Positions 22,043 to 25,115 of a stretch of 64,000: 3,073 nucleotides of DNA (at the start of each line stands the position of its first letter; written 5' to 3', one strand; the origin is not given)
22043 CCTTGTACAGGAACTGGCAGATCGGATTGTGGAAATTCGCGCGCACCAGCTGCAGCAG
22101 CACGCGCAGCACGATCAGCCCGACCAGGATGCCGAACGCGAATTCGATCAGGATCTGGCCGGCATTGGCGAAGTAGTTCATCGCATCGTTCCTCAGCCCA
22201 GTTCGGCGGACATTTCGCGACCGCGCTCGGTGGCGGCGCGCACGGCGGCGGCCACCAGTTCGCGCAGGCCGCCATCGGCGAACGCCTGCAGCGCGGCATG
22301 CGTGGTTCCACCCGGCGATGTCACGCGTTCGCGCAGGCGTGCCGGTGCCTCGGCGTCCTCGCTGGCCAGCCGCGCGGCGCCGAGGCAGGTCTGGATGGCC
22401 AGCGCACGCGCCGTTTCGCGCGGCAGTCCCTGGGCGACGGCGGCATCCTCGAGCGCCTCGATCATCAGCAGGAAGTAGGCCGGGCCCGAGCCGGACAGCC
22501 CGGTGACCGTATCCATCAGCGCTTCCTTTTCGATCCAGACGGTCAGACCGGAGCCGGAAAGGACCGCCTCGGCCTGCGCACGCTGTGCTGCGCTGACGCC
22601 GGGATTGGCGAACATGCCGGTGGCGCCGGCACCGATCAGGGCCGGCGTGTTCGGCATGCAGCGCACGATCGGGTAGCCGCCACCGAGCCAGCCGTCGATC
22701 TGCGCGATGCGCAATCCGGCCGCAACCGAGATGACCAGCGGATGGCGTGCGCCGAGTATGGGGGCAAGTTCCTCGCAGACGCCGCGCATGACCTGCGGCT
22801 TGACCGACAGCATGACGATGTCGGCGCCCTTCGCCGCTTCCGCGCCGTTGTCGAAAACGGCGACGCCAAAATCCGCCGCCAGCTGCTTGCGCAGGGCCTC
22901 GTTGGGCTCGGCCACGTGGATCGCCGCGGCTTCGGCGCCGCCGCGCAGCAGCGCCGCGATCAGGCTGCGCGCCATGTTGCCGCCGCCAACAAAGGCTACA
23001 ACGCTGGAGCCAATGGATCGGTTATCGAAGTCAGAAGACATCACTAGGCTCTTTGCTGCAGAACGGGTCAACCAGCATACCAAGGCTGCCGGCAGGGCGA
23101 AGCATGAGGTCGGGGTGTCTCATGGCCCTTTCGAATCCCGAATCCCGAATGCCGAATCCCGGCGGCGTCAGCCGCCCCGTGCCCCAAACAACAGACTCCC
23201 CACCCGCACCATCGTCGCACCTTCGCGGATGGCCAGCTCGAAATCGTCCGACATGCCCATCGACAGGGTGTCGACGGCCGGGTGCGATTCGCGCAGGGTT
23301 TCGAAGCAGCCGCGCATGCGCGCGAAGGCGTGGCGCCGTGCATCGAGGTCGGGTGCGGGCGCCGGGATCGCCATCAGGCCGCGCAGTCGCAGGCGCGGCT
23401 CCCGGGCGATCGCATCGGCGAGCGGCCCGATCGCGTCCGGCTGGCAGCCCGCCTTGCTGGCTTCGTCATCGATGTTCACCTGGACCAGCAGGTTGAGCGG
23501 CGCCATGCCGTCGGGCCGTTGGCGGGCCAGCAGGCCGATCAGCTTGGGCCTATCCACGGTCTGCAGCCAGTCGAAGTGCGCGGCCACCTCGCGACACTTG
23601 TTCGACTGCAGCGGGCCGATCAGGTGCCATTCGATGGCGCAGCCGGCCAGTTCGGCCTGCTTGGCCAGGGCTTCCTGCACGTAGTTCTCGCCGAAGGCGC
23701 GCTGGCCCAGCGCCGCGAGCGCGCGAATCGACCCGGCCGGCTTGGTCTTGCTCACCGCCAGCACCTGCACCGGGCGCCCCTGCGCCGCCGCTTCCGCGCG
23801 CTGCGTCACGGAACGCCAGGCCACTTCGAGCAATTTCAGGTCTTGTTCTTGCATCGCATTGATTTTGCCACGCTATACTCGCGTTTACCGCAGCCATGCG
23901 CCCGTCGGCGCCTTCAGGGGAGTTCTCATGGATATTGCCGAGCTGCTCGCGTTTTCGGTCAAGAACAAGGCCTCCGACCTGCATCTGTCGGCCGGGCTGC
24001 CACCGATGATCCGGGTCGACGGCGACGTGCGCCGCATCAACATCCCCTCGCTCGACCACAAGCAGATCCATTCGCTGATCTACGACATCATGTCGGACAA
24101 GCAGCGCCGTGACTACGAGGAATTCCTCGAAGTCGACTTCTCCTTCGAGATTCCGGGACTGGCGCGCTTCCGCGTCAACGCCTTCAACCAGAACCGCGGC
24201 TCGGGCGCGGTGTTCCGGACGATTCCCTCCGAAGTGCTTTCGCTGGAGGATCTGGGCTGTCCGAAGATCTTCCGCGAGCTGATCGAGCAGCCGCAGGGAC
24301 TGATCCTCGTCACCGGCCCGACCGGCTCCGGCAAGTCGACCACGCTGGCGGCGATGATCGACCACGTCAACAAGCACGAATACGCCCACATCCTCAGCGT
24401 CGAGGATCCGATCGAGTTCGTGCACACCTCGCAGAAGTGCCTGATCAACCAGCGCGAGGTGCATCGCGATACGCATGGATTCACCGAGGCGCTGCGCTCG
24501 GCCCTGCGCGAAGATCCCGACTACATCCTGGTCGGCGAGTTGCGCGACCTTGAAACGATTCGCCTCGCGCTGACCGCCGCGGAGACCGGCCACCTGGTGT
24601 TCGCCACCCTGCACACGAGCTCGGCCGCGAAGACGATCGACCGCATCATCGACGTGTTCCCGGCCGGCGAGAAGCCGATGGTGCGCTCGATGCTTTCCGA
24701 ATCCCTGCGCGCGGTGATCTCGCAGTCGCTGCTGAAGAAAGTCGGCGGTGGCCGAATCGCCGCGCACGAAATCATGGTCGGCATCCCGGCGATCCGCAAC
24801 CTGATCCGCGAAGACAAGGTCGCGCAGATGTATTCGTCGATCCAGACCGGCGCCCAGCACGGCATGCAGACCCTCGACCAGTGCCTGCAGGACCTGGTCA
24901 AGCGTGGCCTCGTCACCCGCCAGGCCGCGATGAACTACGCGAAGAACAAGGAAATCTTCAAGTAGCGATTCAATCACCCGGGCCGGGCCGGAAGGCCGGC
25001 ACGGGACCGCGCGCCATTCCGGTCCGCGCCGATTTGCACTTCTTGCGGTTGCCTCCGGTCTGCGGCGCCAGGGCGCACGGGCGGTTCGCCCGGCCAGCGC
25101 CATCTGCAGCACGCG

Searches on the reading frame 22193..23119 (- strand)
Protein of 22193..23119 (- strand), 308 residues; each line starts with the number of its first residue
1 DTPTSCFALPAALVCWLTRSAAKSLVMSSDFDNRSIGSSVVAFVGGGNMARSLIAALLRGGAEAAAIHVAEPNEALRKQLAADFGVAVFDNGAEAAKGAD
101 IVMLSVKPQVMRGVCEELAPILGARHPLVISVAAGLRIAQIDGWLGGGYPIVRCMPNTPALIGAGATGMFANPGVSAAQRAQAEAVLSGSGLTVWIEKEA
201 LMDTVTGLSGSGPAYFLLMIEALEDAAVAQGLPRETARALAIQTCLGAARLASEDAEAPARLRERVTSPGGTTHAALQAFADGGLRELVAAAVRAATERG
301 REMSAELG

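Call 70: search_protein_families(library=pfam, proteins=[window:22193-23119:-], max_evalue=0.00001)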
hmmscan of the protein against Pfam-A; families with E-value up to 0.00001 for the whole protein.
window:22193-23119:- (308 aa): 2 families
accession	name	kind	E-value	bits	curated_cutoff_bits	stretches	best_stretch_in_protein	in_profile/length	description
PF14748.11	P5CR_dimer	-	8.6e-39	132.5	25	1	199-303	1-105/105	Pyrroline-5-carboxylate reductase dimerisation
PF03807.23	F420_oxidored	-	2e-16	60.8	21.6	1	41-135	2-94/94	NADP oxidoreductase coenzyme F420-dependent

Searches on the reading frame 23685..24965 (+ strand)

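Call 70: search_protein_families(library=pfam, proteins=[window:23685-24965:+], max_evalue=0.00001)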
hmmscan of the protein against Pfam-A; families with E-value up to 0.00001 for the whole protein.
window:23685-24965:+ (426 aa): 1 family
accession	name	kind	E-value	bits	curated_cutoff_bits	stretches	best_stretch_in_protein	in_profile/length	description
PF00437.27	T2SSE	-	5.6e-51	173.8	24.9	1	85-352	13-280/370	Type II/IV secretion system protein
